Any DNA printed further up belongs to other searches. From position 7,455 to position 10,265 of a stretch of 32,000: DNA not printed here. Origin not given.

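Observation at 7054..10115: AT-rich, translationally coupled two-gene orphan operon (837 aa + 182 aa) next to a MITE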

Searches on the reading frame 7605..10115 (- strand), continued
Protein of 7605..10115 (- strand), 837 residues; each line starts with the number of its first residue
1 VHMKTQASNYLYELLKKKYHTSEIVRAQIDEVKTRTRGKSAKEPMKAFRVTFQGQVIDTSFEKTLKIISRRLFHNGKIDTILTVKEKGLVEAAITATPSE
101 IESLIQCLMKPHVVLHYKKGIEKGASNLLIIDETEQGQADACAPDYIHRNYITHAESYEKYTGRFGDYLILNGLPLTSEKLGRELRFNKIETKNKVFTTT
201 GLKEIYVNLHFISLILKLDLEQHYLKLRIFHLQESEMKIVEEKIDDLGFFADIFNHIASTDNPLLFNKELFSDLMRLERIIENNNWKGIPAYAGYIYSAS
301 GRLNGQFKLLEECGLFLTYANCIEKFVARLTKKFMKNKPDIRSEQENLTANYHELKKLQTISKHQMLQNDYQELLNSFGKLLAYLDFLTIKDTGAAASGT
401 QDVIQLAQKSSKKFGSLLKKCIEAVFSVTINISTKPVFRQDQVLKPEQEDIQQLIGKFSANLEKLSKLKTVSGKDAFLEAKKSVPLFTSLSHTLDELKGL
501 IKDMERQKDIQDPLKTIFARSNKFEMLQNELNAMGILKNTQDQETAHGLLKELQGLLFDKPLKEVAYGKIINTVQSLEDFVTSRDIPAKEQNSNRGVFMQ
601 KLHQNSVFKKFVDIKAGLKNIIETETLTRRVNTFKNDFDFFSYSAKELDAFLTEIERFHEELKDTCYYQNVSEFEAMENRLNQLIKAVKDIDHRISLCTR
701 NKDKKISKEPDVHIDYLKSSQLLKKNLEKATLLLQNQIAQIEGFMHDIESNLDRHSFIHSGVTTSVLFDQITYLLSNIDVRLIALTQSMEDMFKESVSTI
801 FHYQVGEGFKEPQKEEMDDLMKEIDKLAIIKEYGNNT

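Call 42: find_encoding_contigs(protein=P0161, flank=8000, max_places=3)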
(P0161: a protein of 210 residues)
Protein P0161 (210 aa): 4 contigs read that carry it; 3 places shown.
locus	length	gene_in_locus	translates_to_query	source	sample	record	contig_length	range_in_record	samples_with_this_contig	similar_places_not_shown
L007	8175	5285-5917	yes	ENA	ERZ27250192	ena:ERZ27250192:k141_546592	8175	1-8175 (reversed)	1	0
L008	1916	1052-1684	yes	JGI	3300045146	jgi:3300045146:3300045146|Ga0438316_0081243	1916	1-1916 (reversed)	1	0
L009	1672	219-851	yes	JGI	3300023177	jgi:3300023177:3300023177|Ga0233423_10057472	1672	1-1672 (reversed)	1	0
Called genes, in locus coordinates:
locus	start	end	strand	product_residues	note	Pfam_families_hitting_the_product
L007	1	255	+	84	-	?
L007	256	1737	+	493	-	-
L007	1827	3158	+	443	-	PF01676:Metalloenzyme, PF10143:PhosphMutase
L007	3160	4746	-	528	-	PF01590:GAF, PF13185:GAF_2, PF13492:GAF_3, PF00989:PAS (faint), PF13188:PAS_8 (weak), PF00512:HisKA, PF02518:HATPase_c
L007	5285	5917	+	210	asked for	-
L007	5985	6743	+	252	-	PF20033:DUF6438 (weak)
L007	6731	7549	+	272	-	PF00583:Acetyltransf_1, PF13508:Acetyltransf_7, PF13673:Acetyltransf_10 (weak), PF13527:Acetyltransf_9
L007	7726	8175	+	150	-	?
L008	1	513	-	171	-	?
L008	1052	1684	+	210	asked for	-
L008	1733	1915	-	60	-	?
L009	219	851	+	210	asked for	-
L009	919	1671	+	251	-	?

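Call 43: list_cluster_members(proteins=[P0055, P0059, P0052, P0057, P0001, P0062])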
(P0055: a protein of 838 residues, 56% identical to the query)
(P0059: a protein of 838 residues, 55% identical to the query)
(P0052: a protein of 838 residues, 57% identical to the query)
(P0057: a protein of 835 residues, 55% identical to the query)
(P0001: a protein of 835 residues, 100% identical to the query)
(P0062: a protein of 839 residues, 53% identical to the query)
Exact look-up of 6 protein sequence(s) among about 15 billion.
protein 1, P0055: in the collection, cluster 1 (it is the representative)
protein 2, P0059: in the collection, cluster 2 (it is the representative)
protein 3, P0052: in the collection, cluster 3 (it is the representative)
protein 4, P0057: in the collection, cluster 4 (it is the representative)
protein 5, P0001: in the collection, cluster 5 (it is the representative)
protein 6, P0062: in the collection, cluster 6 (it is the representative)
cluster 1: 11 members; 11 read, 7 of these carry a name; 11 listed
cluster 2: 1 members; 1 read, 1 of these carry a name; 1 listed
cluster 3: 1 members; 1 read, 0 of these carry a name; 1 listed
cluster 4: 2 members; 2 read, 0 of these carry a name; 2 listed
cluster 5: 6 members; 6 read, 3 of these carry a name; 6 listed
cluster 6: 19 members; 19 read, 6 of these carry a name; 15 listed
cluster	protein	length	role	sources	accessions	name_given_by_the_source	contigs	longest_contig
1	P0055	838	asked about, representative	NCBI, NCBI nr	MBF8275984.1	MAG: small soluble cyt c [Candidatus Brocadiaceae bacterium] | small soluble cyt c [Candidatus Brocadiaceae bacterium]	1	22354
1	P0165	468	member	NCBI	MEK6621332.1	MAG: hypothetical protein AABZ13_02510, partial [Planctomycetota bacterium]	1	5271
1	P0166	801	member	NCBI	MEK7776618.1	MAG: hypothetical protein AAB331_04490, partial [Planctomycetota bacterium]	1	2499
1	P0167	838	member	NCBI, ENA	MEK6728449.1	MAG: hypothetical protein AABY76_00310 [Planctomycetota bacterium]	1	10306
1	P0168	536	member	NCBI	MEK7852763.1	MAG: hypothetical protein AAB243_03100, partial [Planctomycetota bacterium]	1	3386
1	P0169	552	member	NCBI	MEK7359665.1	MAG: hypothetical protein AAB422_04755, partial [Planctomycetota bacterium]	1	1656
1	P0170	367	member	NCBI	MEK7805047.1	MAG: hypothetical protein AAB264_04975, partial [Planctomycetota bacterium]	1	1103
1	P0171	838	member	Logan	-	-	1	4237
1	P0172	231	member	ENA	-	-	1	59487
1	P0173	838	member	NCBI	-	-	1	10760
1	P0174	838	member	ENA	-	-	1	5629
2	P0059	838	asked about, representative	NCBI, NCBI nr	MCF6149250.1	MAG: acylphosphatase [Candidatus Kuenenia sp.] | acylphosphatase [Candidatus Kuenenia hertensis]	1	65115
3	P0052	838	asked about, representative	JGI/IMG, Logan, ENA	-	-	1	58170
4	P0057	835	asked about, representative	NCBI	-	-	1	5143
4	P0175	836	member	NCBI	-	-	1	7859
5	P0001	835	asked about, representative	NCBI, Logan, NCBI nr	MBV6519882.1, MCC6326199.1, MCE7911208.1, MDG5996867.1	MAG: hypothetical protein DCC43_04090 [Candidatus Brocadia sp.] | hypothetical protein [Candidatus Brocadia fulgida]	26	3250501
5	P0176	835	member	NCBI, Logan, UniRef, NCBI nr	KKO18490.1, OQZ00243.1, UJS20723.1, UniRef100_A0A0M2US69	MAG: hypothetical protein L3J18_17845 [Candidatus Brocadia sp.] | Uncharacterized protein n=1 Tax=Candidatus Brocadia fulgida TaxID=380242 ... | MAG: hypothetical protein BROFUL_02814 [Candidatus Brocadia fulgida]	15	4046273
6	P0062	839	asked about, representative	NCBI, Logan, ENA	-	-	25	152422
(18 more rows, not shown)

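Call 48: find_encoding_contigs(protein=P0062, flank=6000, max_places=2)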
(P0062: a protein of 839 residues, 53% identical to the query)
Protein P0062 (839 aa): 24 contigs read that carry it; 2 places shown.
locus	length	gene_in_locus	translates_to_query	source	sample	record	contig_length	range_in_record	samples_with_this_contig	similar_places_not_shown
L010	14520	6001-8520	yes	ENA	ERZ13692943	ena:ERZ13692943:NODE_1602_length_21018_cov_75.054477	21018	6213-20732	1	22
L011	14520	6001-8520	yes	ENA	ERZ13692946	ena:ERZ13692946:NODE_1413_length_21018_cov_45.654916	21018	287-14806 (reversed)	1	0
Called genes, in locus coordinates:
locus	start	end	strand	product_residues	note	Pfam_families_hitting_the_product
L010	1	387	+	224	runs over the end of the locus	PF13489:Methyltransf_23, PF08241:Methyltransf_11 (faint), PF08242:Methyltransf_12 (faint)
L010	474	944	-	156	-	PF00334:NDK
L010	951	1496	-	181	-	PF14385:DUF4416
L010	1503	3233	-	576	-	PF00587:tRNA-synt_2b, PF04073:tRNA_edit, PF03129:HGTP_anticodon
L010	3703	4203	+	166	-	-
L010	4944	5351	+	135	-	PF01322:Cytochrom_C_2 (faint)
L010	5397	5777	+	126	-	PF13442:Cytochrome_CBB3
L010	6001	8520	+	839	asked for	-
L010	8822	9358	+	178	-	-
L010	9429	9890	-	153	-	PF27217:AF_0155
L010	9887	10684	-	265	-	PF01814:Hemerythrin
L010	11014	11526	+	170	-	PF01327:Pep_deformylase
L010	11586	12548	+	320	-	PF00551:Formyl_trans_N, PF02911:Formyl_trans_C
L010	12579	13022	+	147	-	PF01976:DUF116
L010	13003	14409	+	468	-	PF01029:NusB, PF22458:RsmF-B_ferredox, PF01189:Methyltr_RsmB-F, PF13649:Methyltransf_25 (weak), PF13847:Methyltransf_31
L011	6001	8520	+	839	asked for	-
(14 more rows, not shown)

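Call 49: search_solved_structures(query=L001:6913-7320:+, max_evalue=0.001)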
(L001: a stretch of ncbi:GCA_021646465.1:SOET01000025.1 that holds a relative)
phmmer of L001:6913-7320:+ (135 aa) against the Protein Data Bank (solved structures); distinct sequences matched with E-value up to 0.001: 3.
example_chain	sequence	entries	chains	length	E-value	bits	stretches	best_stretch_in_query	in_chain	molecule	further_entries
6r6m_A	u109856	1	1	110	2.8e-62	211.6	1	26-135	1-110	Small soluble cyt c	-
6r6n_A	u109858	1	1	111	3.8e-61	208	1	26-135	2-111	Small soluble cyt c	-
6r6o_A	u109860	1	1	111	6.8e-61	207.1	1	26-135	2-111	Small soluble cyt c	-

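Call 50: search_solved_structures(query=L001:7373-7747:+, max_evalue=0.001)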
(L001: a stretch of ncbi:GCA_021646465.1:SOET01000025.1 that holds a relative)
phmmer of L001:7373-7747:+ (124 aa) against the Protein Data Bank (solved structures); distinct sequences matched with E-value up to 0.001: 10.
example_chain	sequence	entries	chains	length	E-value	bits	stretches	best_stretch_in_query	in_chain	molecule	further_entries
6r6m_B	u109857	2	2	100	3.5e-59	201.8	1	25-124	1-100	Kusta0088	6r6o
6r6n_B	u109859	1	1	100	8.3e-58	197.4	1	25-124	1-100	KustA0088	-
5xdh_A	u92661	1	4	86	1.3e-12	51.4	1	49-107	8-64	Putative cytochrome c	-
7o38_A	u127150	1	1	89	4.3e-11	46.5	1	50-122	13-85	Cytochrome c-552 Ks_3357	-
5mxz_A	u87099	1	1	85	5.6e-10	42.9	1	50-121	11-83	Cytochrome c-552 Ks_3358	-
5mxy_A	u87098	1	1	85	5.6e-10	42.9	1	50-121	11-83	Cytochrome c-552 Ks_3358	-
4h0j_A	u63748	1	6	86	0.00021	24.9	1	50-118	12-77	Cytochrome c6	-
7vzg_C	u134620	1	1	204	0.00032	24.3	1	31-122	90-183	Cytochrome c, mono-and diheme variants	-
7vzr_C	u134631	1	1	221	0.00038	24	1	31-122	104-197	Cytochrome c, mono-and diheme variants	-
8smr_G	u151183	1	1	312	0.00091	22.8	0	49-112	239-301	Cbb3-type cytochrome c oxidase subunit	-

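Call 60: search_protein_families(library=pfam, alignment_id=A1, max_evalue=1)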
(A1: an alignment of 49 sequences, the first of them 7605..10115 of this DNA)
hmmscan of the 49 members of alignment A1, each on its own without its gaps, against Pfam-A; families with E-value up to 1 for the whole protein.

A. member 1, window:7605-10115:- (837 aa): 3 families
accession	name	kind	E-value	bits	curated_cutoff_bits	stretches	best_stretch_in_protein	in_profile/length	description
PF06133.16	Com_YlbF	-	0.075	14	23.9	1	600-691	10-99/105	Control of competence regulator ComK, YlbF/YmcA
PF12841.12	YvrJ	-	0.098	12.7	29.5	0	677-691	19-33/36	YvrJ protein family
PF17285.8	PRMT5_TIM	-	0.2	11.4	30.2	0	668-719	197-248/252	PRMT5 TIM barrel domain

B. families by the number of members that match (of 49 scanned): 92 families (the first 25 are shown)
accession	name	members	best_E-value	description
PF06133.16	Com_YlbF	9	0.00025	Control of competence regulator ComK, YlbF/YmcA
PF02050.21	FliJ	5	0.041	Flagellar FliJ protein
PF00708.24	Acylphosphatase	4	0.00018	Acylphosphatase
PF14735.11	HAUS4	4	0.00076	HAUS augmin-like complex subunit 4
PF25520.1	AAA_lid_TANC1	4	0.003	TANC1-like, AAA+ ATPase lid domain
PF17889.6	NLRC4_HD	4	0.021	NLRC4 helical domain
PF08228.16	RNase_P_pop3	4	0.16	RNase P subunit Pop3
PF21204.3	Ebp1_C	3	0.00017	Ell binding protein Ebp1, C-terminal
PF18293.6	Caprin-1_dimer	3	0.005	Caprin-1 dimerization domain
PF13393.11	tRNA-synt_His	3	0.04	Histidyl-tRNA synthetase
PF00435.27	Spectrin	3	0.078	Spectrin repeat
PF14565.11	IL22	3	0.17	Interleukin 22 IL-10-related T-cell-derived-inducible factor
PF11527.13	ARL2_Bind_BART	2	0.00071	The ARF-like 2 binding protein BART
PF25007.1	DYH2-5-8_CC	2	0.0027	Dynein axonemal heavy chain 2/5/8 coiled-coil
PF18244.6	CttA_N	2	0.0065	Cellulose-binding protein CttA N-terminal domain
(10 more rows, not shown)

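Call 65: find_related_loci(query=A1, collection=genome_contigs, flank=8000)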
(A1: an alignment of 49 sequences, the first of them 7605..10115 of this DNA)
Query A1 (837 aa) in genome_contigs; peptide patterns used: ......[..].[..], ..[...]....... (x = any residue, [..] = any of these).
151 stretches matched a pattern; 56 encode a relative of the query (tblastn E <= 1e-3); 49 distinct loci.
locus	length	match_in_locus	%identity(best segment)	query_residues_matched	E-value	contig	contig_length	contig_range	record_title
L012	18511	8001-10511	82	1-836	0e+0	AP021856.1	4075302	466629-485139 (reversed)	Candidatus Brocadia pituitae DNA, complete genome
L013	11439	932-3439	82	3-837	0e+0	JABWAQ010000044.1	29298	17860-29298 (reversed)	MAG: Candidatus Brocadia sp. isolate MAG_8 scaffold_1417, whole genome shotgun sequence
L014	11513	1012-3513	76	3-833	0e+0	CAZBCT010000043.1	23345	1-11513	MAG TPA_asm: uncultured Candidatus Brocadia sp. isolate SRP323723_co1_49 genome assembly, contig: NODE_1761_length_23345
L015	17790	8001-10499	70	1-835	0e+0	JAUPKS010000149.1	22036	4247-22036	MAG: Planctomycetota bacterium isolate erpe_2018_pw_0hr_WHONDRS-PP48-000085_B_bin.5 scaffold_590453, whole genome shotgu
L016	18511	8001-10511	82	1-836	0e+0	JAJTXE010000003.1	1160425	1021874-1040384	MAG: Candidatus Brocadia sp. isolate DTUAMX2 3-Genome30, whole genome shotgun sequence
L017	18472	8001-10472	70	5-833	0e+0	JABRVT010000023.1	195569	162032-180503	MAG: Candidatus Brocadia sp. isolate MAG-01r c_000000000021, whole genome shotgun sequence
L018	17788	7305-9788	70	2-835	0e+0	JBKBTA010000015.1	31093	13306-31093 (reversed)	MAG: Candidatus Brocadia sp. isolate 21I_052.bin.35 NODE_15_length_31093_cov_7.814064, whole genome shotgun sequence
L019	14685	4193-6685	69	1-833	0e+0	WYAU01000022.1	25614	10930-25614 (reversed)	MAG: Candidatus Brocadia sp. isolate AMX1 k127_137323, whole genome shotgun sequence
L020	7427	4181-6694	66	1-833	0e+0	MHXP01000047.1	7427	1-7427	MAG: Planctomycetes bacterium GWA2_39_15 gwa2_scaffold_17810, whole genome shotgun sequence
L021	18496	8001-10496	67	9-836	0e+0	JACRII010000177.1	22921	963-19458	MAG: Planctomycetota bacterium isolate NC_groundwater_1799_Pr3_B-0.1um_42_210 SR-2_scaffold_141_3046142, whole genome sh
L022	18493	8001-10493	68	1-833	0e+0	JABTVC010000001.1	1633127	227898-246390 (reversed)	MAG: Planctomycetia bacterium isolate H5_AMX3 seq001, whole genome shotgun sequence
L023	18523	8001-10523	66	3-836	0e+0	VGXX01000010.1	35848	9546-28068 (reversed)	MAG: Planctomycetota bacterium isolate M_DeepCast_100m_m2_243 M_DeepCast_100m_m2_243_Ga0194119_10001986, whole genome sh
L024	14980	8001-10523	66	3-836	0e+0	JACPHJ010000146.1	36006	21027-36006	MAG: Planctomycetota bacterium isolate NC_groundwater_411_Ag_B-0.1um_42_12 GD18-4_B1_scaffold_1183185, whole genome shot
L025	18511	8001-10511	65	1-835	0e+0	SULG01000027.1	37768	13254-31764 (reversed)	MAG: Candidatus Jettenia ecosi isolate J2 contig00079, whole genome shotgun sequence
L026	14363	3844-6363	63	1-835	0e+0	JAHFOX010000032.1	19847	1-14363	MAG: Planctomycetota bacterium isolate nzgw513 NODE_801_length_19848_cov_6.716328, whole genome shotgun sequence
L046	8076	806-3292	47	5-833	0e+0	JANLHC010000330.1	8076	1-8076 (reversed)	MAG: Candidatus Scalindua sp. isolate P6-7 k99_294165, whole genome shotgun sequence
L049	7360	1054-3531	47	8-833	0e+0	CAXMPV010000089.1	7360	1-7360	MAG: uncultured Thermodesulfobacteriota bacterium isolate 07C-BC-St04_bin.21.strict genome assembly, contig: NODE_89_len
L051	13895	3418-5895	47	8-833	0e+0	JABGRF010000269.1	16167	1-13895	MAG: Candidatus Scalindua sp. isolate co234_bin73 NODE_6467_length_16167_cov_128.178128, whole genome shotgun sequence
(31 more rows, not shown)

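Call 75: search_protein_families(library=phrogs, proteins=[window:7605-10115:-, P0160, P0161], max_evalue=0.1)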
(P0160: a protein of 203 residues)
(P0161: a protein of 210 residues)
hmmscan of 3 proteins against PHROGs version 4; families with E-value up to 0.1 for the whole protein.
window:7605-10115:- (837 aa): 1 family
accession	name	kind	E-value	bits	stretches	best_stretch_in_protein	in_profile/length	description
phrog_30983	-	unknown function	0.086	14.2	1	789-824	1-36/88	-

P0160 (203 aa): 0 families

P0161 (210 aa): 0 families
